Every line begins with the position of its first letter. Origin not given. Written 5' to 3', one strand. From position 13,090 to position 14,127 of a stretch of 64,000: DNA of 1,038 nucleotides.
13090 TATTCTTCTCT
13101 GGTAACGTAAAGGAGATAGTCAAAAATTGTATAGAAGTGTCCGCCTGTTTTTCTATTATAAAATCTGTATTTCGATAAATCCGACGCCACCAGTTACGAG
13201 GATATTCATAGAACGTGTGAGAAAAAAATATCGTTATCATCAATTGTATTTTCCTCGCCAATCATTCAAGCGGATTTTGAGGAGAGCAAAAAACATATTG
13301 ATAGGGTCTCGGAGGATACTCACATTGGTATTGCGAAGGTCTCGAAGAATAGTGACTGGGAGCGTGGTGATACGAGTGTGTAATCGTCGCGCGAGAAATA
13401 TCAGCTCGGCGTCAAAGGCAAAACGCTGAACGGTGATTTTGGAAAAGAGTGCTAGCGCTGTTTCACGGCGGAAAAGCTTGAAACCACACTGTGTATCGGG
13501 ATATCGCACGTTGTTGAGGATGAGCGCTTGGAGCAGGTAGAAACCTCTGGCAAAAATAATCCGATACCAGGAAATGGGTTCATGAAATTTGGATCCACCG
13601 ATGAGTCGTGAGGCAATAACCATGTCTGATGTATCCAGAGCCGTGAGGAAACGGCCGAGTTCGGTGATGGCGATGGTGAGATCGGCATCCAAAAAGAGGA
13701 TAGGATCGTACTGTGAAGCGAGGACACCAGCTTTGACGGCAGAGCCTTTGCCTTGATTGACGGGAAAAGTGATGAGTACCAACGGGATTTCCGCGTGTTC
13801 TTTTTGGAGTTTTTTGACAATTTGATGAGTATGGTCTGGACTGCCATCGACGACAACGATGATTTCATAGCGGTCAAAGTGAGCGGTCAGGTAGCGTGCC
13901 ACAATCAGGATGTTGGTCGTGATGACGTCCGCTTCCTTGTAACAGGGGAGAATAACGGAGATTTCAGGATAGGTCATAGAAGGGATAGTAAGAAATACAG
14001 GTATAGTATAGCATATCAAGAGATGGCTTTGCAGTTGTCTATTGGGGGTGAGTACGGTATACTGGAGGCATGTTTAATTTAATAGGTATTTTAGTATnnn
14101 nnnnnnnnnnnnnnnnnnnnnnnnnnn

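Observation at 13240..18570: Complete donor module for lipid-linked sugars placed immediately upstream of the GT-C array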

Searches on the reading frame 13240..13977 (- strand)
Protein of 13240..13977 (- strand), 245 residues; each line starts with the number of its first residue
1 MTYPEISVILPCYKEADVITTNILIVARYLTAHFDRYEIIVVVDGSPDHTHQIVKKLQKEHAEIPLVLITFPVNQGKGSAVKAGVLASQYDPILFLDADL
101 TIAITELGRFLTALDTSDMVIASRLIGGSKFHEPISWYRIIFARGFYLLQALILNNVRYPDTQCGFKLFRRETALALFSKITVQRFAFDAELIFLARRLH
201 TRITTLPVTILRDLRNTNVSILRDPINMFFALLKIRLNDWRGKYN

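Call 4: search_protein_families(library=pfam, proteins=[window:13240-13977:-], max_evalue=0.01)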
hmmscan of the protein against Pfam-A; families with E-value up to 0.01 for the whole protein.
window:13240-13977:- (245 aa): 3 families
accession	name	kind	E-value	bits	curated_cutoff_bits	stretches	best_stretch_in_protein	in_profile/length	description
PF00535.33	Glycos_transf_2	-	2.7e-24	86.4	23.3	1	7-172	1-162/168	Glycosyl transferase family 2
PF13641.12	Glyco_tranf_2_3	-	6.8e-08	33.2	27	1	4-120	1-117/230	Glycosyltransferase like family 2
PF10111.15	Glyco_tranf_2_2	-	0.0024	17.9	27.3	1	7-111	1-103/276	Glycosyltransferase like family 2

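Call 7: search_protein_families(library=ncbifam, proteins=[window:13240-13977:-], max_evalue=0.001)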
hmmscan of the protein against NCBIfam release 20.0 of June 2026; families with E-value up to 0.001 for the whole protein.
window:13240-13977:- (245 aa): 19 families
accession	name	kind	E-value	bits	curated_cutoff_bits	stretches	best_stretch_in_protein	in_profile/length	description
TIGR03937.1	PgaC_IcaA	equivalog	3e-17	62.7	422.3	1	2-106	43-142/407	poly-beta-1,6-N-acetyl-D-glucosamine synthase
NF047588.1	GlcsyltransPgfSStrep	equivalog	3.2e-14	52.9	500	1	6-186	3-176/308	glycosyltransferase PgfS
NF058614.1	PPMAGASynPpgS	equivalog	1.1e-13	51.1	370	1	7-212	3-198/226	polyprenyl-phospho-N-acetylgalactosaminyl synthase PpgS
NF041875.1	EPS_EpsD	equivalog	2e-11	43.8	370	1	6-117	1-107/325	exopolysaccharide biosynthesis glycosyltransferase EpsD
NF010496.0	PRK13915.1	equivalog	2.3e-10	40.1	262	1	5-102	32-129/307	glucosyl-3-phosphoglycerate synthase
NF007986.1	PRK10714.1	equivalog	2.3e-10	40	529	1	5-121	7-122/316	undecaprenyl-phosphate 4-deoxy-4-formamido-L-arabinose transferase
NF007482.0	PRK10073.1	equivalog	4.6e-09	35.7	423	1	4-118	6-114/334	glycosyltransferase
TIGR04283.1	glyco_like_mftF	equivalog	1.4e-08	34.6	182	1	6-103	1-86/221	TIGR04283 family arsenosugar biosynthesis glycosyltransferase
NF047683.1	TeichurnBiosyTuaG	equivalog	1.8e-08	34.4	400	1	3-116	5-113/252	teichuronic acid biosynthesis protein TuaG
TIGR04182.1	glyco_TIGR04182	equivalog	2.7e-07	30.3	325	1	6-234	2-216/293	S-layer glycoprotein N-glycosyltransferase AglJ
TIGR03965.1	mycofact_glyco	equivalog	3e-07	29.7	280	1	4-122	74-187/467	mycofactocin biosynthesis glycosyltransferase MftF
NF050050.1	ProtGlycPglI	equivalog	3.8e-07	29.8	500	1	4-102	2-96/306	GalNAc(5)-diNAcBac-PP-undecaprenol beta-1,3-glucosyltransferase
NF038302.1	EPS_HpsE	equivalog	1e-06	27.9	300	1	6-101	3-98/307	hormogonium polysaccharide biosynthesis glycosyltransferase HpsE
NF053846.1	glyco_with_XrtP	equivalog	2e-06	26.8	520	1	8-84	45-118/440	XrtP-associated glycosyltransferase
TIGR04242.1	nodulat_NodC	equivalog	2.1e-06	27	550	1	3-107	47-149/395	chitooligosaccharide synthase NodC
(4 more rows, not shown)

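Call 11: search_solved_structures(query=window:13240-13977:-, max_evalue=0.001, show_alignments=1)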
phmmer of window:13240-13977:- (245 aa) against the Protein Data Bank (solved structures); distinct sequences matched with E-value up to 0.001: 11.
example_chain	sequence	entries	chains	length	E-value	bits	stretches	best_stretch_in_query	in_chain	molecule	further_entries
5mlz_A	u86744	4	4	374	5.7e-11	45.9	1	5-223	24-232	Dolichol monophosphate mannose synthase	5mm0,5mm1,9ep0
9hwj_A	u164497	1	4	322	1.9e-08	37.7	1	5-173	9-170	Undecaprenyl-phosphate 4-deoxy-4-formamido-L-arabinose transferase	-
5ekp_C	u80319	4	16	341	2.5e-06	30.7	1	5-177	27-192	Uncharacterized glycosyltransferase sll0501 | Glycosyltransferase sll0501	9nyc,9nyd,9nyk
5eke_A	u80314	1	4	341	2.5e-06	30.7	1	5-177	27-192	Uncharacterized glycosyltransferase sll0501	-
9nye_A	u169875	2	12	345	2.6e-06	30.7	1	5-177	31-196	Glycosyltransferase sll0501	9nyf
9bhc_C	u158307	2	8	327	3.3e-06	30.3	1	5-119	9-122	Undecaprenyl-phosphate 4-deoxy-4-formamido-L-arabinose transferase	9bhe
8vxh_A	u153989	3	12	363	4.6e-06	29.9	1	5-117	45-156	Undecaprenyl-phosphate 4-deoxy-4-formamido-L-arabinose transferase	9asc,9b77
2z87_A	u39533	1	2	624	8.5e-05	25.7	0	6-118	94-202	Chondroitin synthase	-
2z86_A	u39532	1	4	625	8.6e-05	25.7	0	6-118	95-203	Chondroitin synthase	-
6yv7_B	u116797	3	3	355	0.00028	24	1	4-100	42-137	Glycosyl transferase, family 2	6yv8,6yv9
6yv7_A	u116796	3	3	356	0.00028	24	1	4-100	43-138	Glycosyl transferase, family 2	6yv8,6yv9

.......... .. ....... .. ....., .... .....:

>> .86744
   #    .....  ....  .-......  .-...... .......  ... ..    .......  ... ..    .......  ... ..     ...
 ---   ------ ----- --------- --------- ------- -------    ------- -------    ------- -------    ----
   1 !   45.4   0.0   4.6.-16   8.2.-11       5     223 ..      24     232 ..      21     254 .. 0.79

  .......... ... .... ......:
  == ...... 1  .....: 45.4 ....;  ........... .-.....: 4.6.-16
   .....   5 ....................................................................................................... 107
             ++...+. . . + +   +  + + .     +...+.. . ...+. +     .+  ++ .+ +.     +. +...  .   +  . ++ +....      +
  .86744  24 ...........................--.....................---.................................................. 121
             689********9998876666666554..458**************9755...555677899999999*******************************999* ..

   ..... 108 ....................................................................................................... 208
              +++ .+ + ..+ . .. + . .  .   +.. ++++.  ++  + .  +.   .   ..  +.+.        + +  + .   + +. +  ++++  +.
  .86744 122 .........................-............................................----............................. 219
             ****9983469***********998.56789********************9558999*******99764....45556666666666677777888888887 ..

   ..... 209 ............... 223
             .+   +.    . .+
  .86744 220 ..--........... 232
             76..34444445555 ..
